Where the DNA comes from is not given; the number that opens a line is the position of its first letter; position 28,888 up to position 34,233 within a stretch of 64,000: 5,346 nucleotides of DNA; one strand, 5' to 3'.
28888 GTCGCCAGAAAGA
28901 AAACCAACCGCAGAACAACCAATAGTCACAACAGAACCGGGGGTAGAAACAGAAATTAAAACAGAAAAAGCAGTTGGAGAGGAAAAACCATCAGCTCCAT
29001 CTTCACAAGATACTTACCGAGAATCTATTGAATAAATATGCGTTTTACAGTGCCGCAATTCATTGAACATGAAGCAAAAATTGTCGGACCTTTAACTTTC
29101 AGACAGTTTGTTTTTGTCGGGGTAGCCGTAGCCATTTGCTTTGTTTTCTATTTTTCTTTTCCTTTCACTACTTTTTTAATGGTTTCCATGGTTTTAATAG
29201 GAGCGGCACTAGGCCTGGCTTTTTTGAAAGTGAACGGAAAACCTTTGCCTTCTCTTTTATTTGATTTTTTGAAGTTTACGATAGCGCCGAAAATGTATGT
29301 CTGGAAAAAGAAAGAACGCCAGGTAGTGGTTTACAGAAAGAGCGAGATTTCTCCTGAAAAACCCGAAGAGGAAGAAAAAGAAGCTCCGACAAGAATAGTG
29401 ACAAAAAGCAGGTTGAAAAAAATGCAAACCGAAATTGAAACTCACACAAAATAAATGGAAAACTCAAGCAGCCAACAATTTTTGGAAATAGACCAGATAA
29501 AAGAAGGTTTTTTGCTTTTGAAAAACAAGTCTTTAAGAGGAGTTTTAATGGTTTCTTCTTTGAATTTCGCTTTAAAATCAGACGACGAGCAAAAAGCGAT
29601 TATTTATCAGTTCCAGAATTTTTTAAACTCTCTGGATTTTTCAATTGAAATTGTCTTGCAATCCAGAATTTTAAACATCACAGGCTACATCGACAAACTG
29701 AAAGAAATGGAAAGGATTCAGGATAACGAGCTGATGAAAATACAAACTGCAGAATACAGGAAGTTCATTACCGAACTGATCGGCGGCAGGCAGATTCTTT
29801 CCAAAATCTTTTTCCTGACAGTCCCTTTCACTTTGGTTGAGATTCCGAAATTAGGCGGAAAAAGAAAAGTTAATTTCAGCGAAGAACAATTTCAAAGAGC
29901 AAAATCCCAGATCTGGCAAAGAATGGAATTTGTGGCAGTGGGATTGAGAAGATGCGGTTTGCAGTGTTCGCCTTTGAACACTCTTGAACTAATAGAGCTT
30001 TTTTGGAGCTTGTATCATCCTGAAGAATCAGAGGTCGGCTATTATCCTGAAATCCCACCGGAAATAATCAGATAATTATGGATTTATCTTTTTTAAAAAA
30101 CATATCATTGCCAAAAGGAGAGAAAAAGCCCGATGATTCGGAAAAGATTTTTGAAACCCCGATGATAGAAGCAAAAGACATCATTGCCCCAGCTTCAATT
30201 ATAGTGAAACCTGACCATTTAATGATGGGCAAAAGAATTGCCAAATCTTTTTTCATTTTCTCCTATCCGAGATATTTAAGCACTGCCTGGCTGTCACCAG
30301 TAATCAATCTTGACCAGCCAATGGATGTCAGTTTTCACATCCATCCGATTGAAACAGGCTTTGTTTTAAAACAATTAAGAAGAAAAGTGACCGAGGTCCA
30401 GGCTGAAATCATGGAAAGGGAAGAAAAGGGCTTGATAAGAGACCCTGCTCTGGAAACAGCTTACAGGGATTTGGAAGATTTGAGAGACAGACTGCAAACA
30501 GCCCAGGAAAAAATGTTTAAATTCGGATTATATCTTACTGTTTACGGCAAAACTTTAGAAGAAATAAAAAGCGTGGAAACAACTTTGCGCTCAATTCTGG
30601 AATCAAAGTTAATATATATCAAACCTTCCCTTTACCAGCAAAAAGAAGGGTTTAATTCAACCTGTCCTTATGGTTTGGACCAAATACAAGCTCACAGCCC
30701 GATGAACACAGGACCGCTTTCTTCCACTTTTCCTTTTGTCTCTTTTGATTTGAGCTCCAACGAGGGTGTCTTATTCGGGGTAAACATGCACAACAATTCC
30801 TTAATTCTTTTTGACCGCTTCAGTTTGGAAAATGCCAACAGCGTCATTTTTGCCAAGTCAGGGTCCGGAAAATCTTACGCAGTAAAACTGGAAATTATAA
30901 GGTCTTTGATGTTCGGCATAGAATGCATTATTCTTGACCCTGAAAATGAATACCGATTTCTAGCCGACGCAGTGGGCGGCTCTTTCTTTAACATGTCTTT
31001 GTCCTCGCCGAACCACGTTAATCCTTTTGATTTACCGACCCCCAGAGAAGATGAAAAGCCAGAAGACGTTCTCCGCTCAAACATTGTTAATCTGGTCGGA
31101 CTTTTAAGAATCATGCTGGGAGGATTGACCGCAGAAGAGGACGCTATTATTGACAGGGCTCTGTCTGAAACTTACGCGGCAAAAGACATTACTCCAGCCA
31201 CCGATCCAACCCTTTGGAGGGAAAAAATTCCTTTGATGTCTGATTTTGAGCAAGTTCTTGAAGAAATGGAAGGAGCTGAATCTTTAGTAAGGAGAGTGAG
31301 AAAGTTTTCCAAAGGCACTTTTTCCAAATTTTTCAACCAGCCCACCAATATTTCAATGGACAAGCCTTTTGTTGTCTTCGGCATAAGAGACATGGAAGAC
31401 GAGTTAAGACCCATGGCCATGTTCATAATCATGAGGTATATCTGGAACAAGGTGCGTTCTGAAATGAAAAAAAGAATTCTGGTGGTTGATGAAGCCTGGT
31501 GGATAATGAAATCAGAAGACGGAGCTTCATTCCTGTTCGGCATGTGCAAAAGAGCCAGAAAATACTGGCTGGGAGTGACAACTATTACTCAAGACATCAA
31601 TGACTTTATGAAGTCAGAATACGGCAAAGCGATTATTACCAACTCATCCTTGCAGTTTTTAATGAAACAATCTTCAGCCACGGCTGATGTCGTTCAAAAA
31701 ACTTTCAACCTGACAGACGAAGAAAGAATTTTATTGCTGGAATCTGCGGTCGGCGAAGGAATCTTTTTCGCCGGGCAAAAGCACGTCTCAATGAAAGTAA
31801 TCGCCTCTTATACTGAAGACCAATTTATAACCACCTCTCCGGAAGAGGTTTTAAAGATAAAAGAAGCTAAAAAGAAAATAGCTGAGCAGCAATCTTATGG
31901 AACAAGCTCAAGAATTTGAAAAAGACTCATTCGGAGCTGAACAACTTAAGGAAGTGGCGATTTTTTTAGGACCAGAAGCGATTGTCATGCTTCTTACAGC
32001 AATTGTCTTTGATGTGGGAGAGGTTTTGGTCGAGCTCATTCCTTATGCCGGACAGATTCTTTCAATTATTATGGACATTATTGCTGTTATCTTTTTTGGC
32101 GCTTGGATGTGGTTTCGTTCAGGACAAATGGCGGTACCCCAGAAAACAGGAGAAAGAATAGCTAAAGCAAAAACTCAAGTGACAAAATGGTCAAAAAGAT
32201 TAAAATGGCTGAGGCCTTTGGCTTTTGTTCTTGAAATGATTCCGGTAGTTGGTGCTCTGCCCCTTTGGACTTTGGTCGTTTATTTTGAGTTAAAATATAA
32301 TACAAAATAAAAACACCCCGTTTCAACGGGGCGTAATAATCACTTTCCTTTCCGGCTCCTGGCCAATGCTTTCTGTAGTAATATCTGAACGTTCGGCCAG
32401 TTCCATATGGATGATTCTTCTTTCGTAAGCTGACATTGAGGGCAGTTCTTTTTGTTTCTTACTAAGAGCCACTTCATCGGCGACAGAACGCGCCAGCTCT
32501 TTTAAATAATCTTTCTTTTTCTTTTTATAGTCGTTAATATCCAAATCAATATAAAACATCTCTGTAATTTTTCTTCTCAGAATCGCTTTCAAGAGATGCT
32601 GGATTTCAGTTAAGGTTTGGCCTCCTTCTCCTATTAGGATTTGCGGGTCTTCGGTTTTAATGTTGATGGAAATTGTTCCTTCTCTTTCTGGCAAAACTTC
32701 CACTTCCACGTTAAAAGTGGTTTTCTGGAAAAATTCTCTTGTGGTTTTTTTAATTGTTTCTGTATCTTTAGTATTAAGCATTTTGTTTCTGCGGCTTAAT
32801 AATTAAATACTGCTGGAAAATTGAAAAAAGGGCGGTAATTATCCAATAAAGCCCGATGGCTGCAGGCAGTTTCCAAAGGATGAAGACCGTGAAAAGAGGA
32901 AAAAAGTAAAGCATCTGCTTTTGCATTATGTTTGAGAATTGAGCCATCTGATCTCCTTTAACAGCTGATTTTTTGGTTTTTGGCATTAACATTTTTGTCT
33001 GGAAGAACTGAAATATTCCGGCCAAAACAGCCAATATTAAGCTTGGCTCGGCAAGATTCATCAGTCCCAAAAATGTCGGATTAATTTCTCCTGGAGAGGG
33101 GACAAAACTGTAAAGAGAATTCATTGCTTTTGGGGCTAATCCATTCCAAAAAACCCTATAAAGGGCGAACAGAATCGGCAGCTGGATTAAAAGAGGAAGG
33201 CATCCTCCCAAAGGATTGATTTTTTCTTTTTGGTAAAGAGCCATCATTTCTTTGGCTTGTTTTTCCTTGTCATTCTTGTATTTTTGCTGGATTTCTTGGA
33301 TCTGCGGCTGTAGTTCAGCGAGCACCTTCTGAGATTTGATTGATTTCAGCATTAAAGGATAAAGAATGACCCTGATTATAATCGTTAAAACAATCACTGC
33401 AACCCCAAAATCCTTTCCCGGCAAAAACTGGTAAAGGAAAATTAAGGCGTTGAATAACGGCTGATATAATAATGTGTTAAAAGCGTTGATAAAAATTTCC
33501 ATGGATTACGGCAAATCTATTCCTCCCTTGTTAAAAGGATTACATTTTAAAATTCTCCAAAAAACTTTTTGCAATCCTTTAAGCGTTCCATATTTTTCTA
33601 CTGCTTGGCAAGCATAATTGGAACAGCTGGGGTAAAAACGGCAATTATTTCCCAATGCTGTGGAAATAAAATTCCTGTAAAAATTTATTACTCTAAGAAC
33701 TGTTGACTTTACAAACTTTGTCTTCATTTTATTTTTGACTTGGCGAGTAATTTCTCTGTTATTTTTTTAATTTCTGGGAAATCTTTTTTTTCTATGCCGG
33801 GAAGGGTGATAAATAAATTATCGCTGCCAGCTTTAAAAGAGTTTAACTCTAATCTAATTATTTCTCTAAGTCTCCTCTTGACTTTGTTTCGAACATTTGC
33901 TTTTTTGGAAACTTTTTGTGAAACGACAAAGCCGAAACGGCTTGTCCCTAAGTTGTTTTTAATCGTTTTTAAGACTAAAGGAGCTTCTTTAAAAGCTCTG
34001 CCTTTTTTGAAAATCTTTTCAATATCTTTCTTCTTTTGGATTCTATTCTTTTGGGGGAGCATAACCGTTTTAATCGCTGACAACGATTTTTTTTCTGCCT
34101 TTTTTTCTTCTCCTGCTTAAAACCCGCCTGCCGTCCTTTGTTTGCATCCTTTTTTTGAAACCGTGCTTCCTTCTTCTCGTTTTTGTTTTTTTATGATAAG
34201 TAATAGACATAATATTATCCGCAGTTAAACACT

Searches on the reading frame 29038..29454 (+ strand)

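Call 80: search_protein_families(library=pfam, proteins=[window:29038-29454:+], max_evalue=0.001)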
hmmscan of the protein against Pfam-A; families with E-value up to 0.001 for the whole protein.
window:29038-29454:+ (138 aa): 3 families
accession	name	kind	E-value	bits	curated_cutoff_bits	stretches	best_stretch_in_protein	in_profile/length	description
PF12666.12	PrgI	-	1.9e-09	38.4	27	1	5-88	2-90/91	PrgI family protein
PF12648.12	TcpE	-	0.00015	22.7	29.9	1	17-87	22-94/100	TcpE family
PF08041.16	PetM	-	0.00035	20.5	25.1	1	44-67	6-29/30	PetM family of cytochrome b6f complex subunit 7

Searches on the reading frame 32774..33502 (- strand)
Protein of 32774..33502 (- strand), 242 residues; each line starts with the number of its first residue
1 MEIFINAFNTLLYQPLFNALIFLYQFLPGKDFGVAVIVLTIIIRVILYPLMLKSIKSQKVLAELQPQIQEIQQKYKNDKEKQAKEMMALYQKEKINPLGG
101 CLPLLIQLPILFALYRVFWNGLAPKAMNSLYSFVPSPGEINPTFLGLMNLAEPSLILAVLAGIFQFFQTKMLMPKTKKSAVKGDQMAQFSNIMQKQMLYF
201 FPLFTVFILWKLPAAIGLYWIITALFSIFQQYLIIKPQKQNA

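Call 80: search_protein_families(library=pfam, proteins=[window:32774-33502:-], max_evalue=0.001)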
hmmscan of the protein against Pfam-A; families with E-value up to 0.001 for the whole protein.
window:32774-33502:- (242 aa): 1 family
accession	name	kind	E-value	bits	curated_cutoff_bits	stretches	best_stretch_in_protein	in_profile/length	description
PF02096.25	60KD_IMP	-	6.1e-55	186.1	35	1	32-235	1-162/163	60Kd inner membrane protein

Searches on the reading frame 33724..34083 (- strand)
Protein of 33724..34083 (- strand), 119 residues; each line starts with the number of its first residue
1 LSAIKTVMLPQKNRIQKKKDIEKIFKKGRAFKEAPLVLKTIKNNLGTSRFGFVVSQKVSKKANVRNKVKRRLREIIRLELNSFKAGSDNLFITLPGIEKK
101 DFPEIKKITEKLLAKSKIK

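Call 80: search_protein_families(library=pfam, proteins=[window:33724-34083:-], max_evalue=0.001)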
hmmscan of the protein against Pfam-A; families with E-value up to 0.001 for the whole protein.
window:33724-34083:- (119 aa): 1 family
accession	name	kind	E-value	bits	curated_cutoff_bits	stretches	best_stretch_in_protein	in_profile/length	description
PF00825.24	Ribonuclease_P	-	3.5e-25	88.6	22.3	1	9-115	1-107/109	Ribonuclease P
